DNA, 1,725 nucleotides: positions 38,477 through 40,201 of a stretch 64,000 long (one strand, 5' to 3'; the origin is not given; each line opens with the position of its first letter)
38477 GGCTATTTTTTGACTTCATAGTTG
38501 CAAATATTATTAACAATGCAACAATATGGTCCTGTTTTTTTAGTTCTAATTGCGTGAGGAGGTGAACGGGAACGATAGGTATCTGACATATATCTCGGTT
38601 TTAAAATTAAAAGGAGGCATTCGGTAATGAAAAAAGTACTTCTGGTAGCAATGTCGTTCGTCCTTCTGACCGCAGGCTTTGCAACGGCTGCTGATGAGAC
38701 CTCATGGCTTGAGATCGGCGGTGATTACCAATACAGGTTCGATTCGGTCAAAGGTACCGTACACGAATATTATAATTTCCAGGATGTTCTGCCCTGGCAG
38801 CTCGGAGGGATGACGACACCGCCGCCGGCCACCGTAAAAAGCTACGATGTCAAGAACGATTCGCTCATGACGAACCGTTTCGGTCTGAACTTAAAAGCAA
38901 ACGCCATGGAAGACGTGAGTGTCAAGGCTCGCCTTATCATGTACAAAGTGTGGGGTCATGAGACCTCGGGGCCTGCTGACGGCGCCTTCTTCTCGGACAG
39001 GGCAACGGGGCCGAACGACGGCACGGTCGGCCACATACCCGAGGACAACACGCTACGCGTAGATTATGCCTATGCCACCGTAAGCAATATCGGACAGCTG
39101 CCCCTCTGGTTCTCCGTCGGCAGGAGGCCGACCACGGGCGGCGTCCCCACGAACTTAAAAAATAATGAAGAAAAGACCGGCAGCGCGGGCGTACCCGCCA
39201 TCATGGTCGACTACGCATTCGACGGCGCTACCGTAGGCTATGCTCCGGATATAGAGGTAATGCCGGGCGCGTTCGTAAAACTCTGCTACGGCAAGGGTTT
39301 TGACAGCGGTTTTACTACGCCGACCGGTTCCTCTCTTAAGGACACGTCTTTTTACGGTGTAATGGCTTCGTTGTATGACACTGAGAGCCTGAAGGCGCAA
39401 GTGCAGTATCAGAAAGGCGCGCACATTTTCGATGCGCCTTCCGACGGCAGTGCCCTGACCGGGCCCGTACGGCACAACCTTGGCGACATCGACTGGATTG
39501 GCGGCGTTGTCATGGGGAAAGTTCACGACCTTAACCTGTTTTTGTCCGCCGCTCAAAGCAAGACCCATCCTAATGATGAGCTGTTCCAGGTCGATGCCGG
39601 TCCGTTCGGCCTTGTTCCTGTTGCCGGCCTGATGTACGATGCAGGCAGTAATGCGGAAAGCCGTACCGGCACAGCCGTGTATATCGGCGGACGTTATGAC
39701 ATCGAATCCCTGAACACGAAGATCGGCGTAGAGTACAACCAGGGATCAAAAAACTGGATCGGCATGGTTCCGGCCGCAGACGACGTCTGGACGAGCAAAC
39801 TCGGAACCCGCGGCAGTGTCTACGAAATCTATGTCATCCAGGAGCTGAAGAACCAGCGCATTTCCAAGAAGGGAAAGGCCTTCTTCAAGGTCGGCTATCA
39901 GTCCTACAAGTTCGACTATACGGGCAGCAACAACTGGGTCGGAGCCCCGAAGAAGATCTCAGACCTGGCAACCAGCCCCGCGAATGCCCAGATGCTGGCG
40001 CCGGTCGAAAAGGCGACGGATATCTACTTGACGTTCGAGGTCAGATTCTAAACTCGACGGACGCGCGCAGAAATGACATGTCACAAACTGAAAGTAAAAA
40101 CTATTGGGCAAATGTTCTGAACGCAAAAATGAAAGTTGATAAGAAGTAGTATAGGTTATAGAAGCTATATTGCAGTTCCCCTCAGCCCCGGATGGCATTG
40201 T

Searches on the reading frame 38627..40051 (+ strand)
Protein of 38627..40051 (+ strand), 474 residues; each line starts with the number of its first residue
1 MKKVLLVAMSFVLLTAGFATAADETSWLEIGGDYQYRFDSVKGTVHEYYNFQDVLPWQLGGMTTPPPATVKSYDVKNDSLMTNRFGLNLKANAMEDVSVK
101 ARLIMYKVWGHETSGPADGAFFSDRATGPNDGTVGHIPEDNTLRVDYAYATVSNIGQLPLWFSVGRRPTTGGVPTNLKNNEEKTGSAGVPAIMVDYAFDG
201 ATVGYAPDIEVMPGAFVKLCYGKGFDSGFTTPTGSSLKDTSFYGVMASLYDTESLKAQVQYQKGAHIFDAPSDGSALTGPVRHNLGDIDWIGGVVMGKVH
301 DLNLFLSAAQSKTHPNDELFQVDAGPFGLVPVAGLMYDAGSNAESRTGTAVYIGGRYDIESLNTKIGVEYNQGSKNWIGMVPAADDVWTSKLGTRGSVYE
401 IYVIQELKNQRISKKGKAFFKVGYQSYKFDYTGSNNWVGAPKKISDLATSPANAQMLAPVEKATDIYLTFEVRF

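Call 52: search_protein_families(library=pfam, proteins=[window:38627-40051:+], max_evalue=0.00001)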
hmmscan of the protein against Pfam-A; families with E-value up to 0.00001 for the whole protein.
window:38627-40051:+ (474 aa): 1 family
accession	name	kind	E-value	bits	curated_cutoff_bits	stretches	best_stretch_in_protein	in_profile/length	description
PF11853.14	DUF3373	-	4.3e-131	438.2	26.1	1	74-474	1-409/409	Protein of unknown function (DUF3373)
